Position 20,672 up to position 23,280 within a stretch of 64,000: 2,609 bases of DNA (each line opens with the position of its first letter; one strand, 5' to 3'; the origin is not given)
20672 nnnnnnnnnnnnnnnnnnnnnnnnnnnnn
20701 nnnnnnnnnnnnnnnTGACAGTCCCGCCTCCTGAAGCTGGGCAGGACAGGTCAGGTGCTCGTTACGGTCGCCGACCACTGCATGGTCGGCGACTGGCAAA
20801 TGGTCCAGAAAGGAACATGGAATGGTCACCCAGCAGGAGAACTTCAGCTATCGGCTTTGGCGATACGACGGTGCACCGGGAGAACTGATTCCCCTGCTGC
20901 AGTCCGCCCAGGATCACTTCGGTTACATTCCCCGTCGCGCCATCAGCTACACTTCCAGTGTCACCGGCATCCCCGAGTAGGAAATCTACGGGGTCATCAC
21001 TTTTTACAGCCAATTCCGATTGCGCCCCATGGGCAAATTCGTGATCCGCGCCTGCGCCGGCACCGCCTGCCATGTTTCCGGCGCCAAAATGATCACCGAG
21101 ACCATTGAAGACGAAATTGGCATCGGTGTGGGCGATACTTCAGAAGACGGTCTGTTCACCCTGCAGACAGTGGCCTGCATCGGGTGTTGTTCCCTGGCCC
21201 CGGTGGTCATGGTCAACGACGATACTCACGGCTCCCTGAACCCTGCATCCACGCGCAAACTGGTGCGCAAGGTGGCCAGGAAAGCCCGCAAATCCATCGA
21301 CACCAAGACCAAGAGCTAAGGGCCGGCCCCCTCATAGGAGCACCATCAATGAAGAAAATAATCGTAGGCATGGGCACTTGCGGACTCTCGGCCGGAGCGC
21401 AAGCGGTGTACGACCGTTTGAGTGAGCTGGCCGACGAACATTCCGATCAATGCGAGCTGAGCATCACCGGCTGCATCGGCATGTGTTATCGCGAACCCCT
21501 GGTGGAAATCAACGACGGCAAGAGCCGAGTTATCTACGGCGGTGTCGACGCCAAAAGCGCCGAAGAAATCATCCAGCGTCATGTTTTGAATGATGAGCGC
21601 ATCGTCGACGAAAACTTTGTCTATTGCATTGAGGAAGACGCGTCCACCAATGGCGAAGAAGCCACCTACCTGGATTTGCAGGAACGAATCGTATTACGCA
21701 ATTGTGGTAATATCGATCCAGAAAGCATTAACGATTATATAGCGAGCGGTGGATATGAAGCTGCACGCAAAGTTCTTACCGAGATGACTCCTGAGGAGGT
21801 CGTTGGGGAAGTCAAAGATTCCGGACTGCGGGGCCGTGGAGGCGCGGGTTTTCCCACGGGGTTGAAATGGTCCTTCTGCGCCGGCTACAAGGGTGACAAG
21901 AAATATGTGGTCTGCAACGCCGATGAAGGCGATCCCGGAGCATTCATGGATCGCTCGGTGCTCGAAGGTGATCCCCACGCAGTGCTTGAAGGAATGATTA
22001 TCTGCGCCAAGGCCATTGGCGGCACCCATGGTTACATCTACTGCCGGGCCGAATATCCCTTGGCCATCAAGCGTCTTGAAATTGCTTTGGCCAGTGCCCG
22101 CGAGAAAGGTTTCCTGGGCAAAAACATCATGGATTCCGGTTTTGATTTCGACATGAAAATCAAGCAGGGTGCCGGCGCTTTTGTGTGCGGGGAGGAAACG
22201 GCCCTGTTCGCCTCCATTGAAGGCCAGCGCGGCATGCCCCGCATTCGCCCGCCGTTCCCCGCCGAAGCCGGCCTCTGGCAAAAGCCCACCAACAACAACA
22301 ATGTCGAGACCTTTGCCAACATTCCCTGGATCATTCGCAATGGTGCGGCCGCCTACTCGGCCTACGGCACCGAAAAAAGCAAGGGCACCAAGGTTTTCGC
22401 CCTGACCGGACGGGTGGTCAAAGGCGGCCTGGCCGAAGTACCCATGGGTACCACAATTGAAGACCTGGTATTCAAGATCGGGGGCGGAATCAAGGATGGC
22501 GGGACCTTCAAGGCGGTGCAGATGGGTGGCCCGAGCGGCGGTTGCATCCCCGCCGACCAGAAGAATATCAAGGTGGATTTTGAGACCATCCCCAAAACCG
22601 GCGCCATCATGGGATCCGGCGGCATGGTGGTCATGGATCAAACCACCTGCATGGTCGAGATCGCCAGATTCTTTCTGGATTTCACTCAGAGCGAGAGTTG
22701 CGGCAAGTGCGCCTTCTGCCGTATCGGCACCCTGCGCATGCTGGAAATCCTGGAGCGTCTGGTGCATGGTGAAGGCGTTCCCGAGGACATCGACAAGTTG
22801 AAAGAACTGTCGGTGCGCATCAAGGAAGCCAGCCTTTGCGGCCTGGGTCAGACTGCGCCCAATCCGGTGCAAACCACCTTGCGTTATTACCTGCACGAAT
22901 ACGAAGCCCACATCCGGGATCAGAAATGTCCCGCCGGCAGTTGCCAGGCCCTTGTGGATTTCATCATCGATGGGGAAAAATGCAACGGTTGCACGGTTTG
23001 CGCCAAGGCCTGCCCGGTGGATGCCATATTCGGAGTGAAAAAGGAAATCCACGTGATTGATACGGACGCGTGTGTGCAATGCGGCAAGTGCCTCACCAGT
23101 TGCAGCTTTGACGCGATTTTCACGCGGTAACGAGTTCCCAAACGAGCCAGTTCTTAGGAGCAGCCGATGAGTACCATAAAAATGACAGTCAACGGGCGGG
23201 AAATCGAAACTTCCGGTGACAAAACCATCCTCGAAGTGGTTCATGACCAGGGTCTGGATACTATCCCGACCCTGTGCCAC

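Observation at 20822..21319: In-frame amber codon inside the NuoE-like gene, with conserved sequence on both sides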

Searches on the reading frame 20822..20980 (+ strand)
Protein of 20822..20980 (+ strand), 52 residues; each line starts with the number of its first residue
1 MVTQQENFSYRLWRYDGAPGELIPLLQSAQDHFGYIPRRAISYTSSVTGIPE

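Call 20: find_encoding_contigs(protein=window:20822-20980:+, flank=2000, max_places=5)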
Protein window:20822-20980:+ (52 aa): no gene with exactly this product is on record in the collection.

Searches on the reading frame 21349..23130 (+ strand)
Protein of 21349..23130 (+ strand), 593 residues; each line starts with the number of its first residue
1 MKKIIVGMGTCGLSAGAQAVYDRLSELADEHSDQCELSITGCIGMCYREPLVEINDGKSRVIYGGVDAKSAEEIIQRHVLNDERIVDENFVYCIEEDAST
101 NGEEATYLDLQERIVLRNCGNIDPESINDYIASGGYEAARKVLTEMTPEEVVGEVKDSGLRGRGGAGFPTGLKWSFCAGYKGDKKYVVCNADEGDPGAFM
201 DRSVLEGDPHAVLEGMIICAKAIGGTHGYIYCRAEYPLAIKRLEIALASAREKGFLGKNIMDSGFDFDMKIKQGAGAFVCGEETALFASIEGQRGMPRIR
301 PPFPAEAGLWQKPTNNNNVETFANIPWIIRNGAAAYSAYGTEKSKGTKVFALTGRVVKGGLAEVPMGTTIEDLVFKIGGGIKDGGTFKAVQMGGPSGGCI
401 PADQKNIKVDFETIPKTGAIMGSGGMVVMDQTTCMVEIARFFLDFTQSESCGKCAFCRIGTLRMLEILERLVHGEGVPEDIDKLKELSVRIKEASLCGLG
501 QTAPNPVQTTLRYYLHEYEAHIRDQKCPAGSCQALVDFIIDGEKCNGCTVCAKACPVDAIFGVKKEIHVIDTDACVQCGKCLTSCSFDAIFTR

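Call 9: search_protein_families(library=pfam, proteins=[window:21349-23130:+])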
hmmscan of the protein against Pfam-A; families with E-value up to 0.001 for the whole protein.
window:21349-23130:+ (593 aa): 10 families
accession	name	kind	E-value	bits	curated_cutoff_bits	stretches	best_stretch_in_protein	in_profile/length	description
PF01512.22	Complex1_51K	-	6.7e-47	159.6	31.2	1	155-326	1-149/150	Nuo51 FMN-binding domain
PF10589.14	NADH_4Fe-4S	-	2.6e-31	107.8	23.5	1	437-521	1-85/85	NADH-ubiquinone oxidoreductase-F iron-sulfur binding region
PF00037.32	Fer4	-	2.2e-10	40.4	21.1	2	539-560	2-23/24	4Fe-4S binding domain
PF14697.11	Fer4_21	-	3.2e-08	34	35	1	540-590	3-57/59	4Fe-4S dicluster domain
PF12837.12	Fer4_6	-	1.1e-07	31.9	25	2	569-590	3-24/24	4Fe-4S binding domain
PF12797.12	Fer4_2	-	6.1e-07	29.4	24.5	0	539-557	4-22/22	4Fe-4S binding domain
PF12838.12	Fer4_7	-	1e-06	29.6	27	1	544-589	1-52/52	4Fe-4S dicluster domain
PF13237.11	Fer4_10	-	3.2e-06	27.4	25.5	1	539-585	3-52/53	4Fe-4S dicluster domain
PF13187.11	Fer4_9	-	3.1e-05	24.4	27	1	544-589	1-51/52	4Fe-4S dicluster domain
PF25160.1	LdpA_Fe-S-bd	-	0.00057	20.1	27.6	1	551-591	9-44/49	LdpA Fe-S cluster-binding domain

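Call 10: search_protein_families(library=ncbifam, proteins=[window:21349-23130:+])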
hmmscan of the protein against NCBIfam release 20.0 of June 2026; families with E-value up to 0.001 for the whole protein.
window:21349-23130:+ (593 aa): 47 families (the best 25 are shown)
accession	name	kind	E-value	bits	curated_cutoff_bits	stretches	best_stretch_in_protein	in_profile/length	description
TIGR01959.1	nuoF_fam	equivalog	1.2e-148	495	558.65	1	120-522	7-410/410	NADH-quinone oxidoreductase subunit NuoF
NF010120.0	PRK13596.1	equivalog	8.4e-116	387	389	1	115-526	8-421/433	NADH-quinone oxidoreductase subunit NuoF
NF008436.0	PRK11278.1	equivalog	2e-114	382.9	749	1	122-526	22-430/448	NADH-quinone oxidoreductase subunit NuoF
TIGR01944.1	rnfB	subfamily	1.3e-12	47.7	68.7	1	539-590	109-160/190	RnfABCDGE type electron transport complex subunit B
TIGR04481.1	PR_assoc_PrdC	equivalog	1e-11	44.3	490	1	148-399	73-287/425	proline reductase-associated electron transfer protein PrdC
NF005415.0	PRK06991.1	equivalog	1.4e-11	44.6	281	1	538-590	80-132/284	electron transport complex subunit RsxB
NF003475.0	PRK05113.1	equivalog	9.9e-11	41.8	203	1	539-590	109-160/190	electron transport complex subunit RsxB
NF006446.0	PRK08764.1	equivalog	1.3e-09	38.1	220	1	534-590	78-133/139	Rnf electron transport complex subunit RnfB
TIGR01945.1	rnfC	subfamily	5.9e-09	35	245.95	1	139-247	112-218/435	RnfABCDGE type electron transport complex subunit C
NF058577.1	FdxA_fam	equivalog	1.2e-08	35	65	1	543-589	7-52/52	4Fe-4S ferredoxin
NF003454.1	PRK05035.1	equivalog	5.4e-08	31.8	345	1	143-250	118-222/556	electron transport complex subunit RsxC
NF040770.1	hetero_SS_HdrA2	exception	6.4e-08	31.2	1100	1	539-591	573-624/777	CoB-CoM heterodisulfide reductase HdrA2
NF043039.1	HgcAB_like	equivalog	9e-08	32.1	285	1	534-590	291-349/350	HgcAB-like fusion protein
NF040864.1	HgcB_ferredoxin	equivalog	9e-08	31.9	99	1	539-590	10-61/93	mercury methylation ferredoxin HgcB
TIGR04105.1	FeFe_hydrog_B1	subfamily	1.9e-07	30.1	450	1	518-591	135-206/462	monomeric [FeFe] hydrogenase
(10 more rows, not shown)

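Call 14: find_encoding_contigs(protein=window:21349-23130:+, flank=3000, max_places=10)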
Protein window:21349-23130:+ (593 aa): no gene with exactly this product is on record in the collection.

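Call 18: list_cluster_members(proteins=[window:21349-23130:+, window:23167-26853:+, window:17325-18191:+, window:18152-19651:+, window:28914-30290:+, window:20822-20980:+, window:21020-21316:+, window:21029-21316:+, window:50156-51844:+, window:39223-40971:-])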
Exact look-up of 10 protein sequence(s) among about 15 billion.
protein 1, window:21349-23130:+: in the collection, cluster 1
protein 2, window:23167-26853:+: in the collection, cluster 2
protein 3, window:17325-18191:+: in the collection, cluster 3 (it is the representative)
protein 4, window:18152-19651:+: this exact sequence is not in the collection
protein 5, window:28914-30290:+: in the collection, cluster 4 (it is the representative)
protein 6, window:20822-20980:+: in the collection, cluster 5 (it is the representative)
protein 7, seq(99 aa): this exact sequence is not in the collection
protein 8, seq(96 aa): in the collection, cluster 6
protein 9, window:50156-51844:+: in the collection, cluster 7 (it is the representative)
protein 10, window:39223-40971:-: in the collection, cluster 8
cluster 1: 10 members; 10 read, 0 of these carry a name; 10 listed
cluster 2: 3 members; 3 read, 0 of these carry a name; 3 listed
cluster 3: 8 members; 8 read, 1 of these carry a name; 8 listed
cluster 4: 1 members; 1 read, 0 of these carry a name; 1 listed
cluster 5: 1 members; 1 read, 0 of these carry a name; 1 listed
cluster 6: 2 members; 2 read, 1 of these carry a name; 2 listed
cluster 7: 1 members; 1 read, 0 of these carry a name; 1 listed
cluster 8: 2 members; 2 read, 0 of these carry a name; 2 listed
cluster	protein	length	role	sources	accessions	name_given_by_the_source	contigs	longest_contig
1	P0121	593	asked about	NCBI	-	-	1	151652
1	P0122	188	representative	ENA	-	-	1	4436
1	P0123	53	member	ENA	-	-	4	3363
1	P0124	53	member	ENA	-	-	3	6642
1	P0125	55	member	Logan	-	-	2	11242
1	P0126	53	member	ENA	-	-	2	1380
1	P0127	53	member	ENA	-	-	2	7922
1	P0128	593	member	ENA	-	-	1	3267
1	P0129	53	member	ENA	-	-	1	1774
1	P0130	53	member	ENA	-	-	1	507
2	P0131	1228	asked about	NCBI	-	-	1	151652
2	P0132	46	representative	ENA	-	-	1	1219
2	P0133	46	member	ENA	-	-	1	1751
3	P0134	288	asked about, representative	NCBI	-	-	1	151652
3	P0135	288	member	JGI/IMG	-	NAD(P)H-flavin reductase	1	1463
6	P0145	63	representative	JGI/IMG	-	NADH-quinone oxidoreductase subunit E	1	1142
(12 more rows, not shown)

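Call 21: find_encoding_contigs(protein=P0128, flank=4000, max_places=5)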
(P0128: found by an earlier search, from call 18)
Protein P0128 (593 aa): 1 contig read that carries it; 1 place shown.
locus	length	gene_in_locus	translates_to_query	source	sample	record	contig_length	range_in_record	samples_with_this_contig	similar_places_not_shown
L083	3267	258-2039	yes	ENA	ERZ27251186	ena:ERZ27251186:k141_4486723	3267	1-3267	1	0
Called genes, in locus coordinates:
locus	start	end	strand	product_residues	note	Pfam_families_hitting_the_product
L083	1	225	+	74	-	?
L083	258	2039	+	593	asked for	PF12837:Fer4_6 (faint), PF01512:Complex1_51K, PF12797:Fer4_2 (faint), PF10589:NADH_4Fe-4S, PF00037:Fer4 (weak), PF14697:Fer4_21, PF12838:Fer4_7 (weak), PF13187:Fer4_9 (weak)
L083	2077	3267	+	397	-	?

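Call 22: list_cluster_members(proteins=[P0001, P0008, P0145])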
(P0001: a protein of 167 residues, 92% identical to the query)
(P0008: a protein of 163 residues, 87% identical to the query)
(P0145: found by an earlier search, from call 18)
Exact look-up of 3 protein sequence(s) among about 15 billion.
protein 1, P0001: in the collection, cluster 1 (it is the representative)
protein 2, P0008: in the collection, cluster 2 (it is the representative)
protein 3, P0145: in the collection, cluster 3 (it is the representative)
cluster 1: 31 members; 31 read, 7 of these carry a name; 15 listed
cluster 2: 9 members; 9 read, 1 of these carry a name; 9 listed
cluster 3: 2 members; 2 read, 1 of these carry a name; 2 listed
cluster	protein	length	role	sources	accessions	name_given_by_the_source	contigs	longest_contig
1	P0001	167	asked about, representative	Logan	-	-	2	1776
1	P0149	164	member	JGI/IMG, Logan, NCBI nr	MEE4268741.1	NADH-quinone oxidoreductase subunit E | NADH-quinone oxidoreductase subunit NuoE [Candidatus Krumholzibacteria bacterium]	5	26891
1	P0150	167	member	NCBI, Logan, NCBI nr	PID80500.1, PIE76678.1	NADH-quinone oxidoreductase subunit NuoE [bacterium DOLJORAL78_65_58] | MAG: NADH-quinone oxidoreductase subunit NuoE [bacterium DOLZORAL124_64_63]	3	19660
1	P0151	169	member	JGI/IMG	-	NADH-quinone oxidoreductase subunit E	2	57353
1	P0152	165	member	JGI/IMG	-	NADH:ubiquinone oxidoreductase subunit E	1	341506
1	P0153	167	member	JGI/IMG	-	NADH:ubiquinone oxidoreductase subunit E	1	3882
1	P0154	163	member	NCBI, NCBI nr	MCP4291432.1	MAG: NADH-quinone oxidoreductase subunit NuoE [bacterium] | NADH-quinone oxidoreductase subunit NuoE [bacterium]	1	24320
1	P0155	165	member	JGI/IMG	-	NADH-quinone oxidoreductase subunit E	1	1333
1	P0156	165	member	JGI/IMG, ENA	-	-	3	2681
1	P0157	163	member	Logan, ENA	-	-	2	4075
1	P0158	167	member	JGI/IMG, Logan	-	-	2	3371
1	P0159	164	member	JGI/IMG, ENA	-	-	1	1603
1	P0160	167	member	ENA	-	-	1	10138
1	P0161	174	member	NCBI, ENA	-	-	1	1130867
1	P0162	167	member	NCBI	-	-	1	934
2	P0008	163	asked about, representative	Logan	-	-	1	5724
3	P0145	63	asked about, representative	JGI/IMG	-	NADH-quinone oxidoreductase subunit E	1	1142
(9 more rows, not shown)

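Call 24: find_encoding_contigs(protein=P0156, flank=4000, max_places=5)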
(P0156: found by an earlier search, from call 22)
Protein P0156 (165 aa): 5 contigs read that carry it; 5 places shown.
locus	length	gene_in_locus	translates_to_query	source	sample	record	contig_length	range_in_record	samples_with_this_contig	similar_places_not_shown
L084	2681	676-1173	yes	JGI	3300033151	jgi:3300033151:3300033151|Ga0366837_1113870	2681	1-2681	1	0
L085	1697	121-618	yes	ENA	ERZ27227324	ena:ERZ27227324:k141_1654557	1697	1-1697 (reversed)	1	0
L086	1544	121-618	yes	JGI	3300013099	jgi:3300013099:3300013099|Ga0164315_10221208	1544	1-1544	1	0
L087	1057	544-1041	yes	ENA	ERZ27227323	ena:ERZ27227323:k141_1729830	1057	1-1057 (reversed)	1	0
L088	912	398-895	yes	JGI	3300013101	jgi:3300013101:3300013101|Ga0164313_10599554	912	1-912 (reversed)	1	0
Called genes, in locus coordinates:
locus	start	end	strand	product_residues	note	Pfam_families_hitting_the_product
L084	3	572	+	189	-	PF01037:AsnC_trans_reg (weak)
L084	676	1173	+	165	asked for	PF01257:2Fe-2S_thioredx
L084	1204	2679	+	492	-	?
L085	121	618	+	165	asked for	PF01257:2Fe-2S_thioredx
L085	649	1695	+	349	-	?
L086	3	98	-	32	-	?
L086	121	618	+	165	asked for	PF01257:2Fe-2S_thioredx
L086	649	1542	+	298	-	?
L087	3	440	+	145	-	?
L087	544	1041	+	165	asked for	PF01257:2Fe-2S_thioredx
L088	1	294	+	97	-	?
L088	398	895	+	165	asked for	PF01257:2Fe-2S_thioredx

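Call 40: search_solved_structures(query=window:21349-23130:+, max_evalue=1e-60)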
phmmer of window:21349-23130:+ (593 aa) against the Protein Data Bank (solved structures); distinct sequences matched with E-value up to 1e-60: 61 (the best 60 are shown).
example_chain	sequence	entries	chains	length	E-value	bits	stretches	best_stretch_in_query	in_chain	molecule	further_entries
8oh5_B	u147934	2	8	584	3.6e-250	835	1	3-590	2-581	NAD-reducing hydrogenase subunit HoxF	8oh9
9bov_B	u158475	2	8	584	1.6e-243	813.1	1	3-590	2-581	NADH dehydrogenase (Quinone)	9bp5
9n5u_B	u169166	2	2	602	7e-236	787.8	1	2-590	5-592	NfnB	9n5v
7t2r_B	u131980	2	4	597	1.1e-218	731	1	4-590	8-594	NiFe hydrogenase subunit B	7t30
7q4v_B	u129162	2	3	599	4e-210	702.8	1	4-590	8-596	Iron hydrogenase HydB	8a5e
7q4w_B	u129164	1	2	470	1.4e-195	654.7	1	127-590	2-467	Iron hydrogenase HydB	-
8a6t_B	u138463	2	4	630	1.6e-194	651.2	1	24-591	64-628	Electron bifurcating hydrogenase subunit HydB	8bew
7p5h_B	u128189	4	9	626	1.1e-187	628.7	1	32-590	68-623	Fe-hydrogenase, subunit beta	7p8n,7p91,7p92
9mqx_B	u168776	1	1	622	5.4e-178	596.7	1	8-590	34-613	NADH:ubiquinone oxidoreductase, NADH-binding (51 kD) subunit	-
6vw7_B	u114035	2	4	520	7.3e-123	414.6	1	5-517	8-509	NAD-dependent formate dehydrogenase beta subunit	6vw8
6tg9_B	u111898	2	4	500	7.5e-112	378.2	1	11-517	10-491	Formate dehydrogenase subunit beta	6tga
2fug_1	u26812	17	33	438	3.3e-111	376.1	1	112-526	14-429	NADH-quinone oxidoreductase chain 1 | NADH-QUINONE OXIDOREDUCTASE SUBUNIT 1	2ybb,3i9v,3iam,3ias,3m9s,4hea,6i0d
9wxb_C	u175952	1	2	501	3.2e-109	369.5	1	10-518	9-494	Formate dehydrogenase beta subunit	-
8x9v_F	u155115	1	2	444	4.3e-109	369.1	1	121-523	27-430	NADH-quinone oxidoreductase subunit F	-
7q5y_C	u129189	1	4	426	5e-106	359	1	114-522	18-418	NADH-quinone oxidoreductase subunit F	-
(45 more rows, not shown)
